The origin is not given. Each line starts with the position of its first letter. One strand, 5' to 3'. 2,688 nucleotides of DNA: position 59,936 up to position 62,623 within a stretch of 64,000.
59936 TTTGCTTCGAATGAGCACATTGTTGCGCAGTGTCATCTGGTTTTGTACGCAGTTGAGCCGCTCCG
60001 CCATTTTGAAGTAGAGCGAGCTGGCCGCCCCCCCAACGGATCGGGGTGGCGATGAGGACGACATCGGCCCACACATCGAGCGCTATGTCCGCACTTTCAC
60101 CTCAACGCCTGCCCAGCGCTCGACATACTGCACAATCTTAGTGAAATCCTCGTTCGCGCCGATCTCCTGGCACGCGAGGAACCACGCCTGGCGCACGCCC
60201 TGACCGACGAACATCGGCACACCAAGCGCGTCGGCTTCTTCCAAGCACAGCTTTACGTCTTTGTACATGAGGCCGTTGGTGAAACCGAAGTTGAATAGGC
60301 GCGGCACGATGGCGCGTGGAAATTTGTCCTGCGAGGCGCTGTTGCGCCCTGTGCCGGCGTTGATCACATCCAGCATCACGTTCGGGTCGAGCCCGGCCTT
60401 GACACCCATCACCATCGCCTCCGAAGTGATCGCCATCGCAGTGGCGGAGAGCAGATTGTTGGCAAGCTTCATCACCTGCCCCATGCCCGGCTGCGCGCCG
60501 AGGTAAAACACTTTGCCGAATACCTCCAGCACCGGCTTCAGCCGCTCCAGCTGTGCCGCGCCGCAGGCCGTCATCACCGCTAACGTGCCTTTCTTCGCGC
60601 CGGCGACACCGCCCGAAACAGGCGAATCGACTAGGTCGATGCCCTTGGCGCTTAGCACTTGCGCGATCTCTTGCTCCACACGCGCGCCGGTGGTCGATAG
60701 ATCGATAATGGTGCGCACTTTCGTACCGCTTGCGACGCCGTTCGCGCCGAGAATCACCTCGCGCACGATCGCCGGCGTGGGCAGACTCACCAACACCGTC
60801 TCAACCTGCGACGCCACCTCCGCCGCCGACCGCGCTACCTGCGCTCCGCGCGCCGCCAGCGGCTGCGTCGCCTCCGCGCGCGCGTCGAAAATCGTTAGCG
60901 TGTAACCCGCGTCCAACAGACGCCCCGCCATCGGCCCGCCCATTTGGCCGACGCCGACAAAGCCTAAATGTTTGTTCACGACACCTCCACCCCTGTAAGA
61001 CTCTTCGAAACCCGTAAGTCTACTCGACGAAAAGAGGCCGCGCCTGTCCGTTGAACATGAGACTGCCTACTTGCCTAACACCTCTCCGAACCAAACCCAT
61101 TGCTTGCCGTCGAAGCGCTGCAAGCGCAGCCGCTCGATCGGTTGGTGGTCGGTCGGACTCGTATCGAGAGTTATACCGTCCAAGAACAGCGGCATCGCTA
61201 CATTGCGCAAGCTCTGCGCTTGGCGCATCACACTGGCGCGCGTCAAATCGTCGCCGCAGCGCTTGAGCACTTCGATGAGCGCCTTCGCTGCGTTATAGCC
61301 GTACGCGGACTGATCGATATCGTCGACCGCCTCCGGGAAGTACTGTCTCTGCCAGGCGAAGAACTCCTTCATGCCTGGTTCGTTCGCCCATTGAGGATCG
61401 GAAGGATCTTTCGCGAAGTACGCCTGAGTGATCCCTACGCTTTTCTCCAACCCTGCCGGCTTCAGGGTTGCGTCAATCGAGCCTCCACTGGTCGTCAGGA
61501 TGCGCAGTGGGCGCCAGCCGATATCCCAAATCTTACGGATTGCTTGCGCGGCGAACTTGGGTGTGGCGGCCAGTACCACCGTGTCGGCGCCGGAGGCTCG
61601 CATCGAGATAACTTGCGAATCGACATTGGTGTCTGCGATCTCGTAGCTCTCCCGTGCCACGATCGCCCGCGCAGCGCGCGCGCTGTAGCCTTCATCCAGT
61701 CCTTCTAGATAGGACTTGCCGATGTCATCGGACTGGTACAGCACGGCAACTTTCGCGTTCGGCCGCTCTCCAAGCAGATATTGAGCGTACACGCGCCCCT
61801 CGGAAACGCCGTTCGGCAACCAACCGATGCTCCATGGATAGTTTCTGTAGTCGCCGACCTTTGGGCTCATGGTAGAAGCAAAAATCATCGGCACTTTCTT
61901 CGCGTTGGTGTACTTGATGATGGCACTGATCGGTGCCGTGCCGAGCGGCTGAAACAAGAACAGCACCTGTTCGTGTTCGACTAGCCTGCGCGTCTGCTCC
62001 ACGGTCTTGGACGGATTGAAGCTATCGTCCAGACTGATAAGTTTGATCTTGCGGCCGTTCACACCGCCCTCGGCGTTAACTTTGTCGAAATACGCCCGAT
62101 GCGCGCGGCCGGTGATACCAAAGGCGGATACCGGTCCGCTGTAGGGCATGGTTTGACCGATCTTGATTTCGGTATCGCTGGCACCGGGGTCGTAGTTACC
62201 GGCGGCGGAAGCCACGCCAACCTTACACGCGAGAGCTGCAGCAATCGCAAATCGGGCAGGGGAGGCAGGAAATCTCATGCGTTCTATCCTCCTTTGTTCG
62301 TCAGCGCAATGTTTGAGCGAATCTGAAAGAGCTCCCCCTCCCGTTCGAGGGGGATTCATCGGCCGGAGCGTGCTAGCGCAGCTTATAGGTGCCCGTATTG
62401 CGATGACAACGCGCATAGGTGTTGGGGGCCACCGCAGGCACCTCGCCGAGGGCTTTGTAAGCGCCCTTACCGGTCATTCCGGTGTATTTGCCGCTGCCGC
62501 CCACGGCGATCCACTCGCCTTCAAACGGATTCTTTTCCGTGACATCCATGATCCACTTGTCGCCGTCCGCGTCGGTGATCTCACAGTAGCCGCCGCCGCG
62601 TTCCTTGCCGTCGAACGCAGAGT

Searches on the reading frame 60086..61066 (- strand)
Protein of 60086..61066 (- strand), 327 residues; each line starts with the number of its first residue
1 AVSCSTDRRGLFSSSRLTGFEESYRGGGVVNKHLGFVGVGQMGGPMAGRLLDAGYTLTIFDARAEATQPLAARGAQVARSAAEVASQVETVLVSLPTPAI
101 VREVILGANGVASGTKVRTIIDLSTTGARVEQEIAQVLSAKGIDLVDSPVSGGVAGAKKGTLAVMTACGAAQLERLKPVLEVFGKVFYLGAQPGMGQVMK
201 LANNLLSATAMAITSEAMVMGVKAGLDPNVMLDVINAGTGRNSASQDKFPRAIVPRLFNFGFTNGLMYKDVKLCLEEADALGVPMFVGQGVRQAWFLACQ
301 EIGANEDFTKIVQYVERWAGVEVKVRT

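Call 30: search_protein_families(library=pfam, proteins=[window:60086-61066:-], max_evalue=0.00001)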
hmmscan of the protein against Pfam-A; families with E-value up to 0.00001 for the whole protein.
window:60086-61066:- (327 aa): 3 families
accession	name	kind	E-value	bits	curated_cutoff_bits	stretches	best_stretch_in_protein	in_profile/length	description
PF03446.21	NAD_binding_2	-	9.3e-42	143.2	21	1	34-188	2-159/161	NAD binding domain of 6-phosphogluconate dehydrogenase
PF14833.11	NAD_binding_11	-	9.1e-40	136.2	30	1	194-314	1-121/122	NAD-binding of NADP-dependent 3-hydroxyisobutyrate dehydrogenase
PF03807.23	F420_oxidored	-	4.1e-06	27.7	21.6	1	34-100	2-72/94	NADP oxidoreductase coenzyme F420-dependent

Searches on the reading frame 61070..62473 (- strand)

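Call 30: search_protein_families(library=pfam, proteins=[window:61070-62473:-], max_evalue=0.00001)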
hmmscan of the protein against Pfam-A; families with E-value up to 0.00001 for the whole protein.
window:61070-62473:- (468 aa): 2 families
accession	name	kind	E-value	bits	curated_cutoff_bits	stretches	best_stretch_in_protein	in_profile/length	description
PF13458.12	Peripla_BP_6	-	4.8e-57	194.6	31.7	1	102-455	1-339/343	Periplasmic binding protein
PF01094.35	ANF_receptor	-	1.3e-12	47.9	25.4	1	129-423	10-317/353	Receptor family ligand binding region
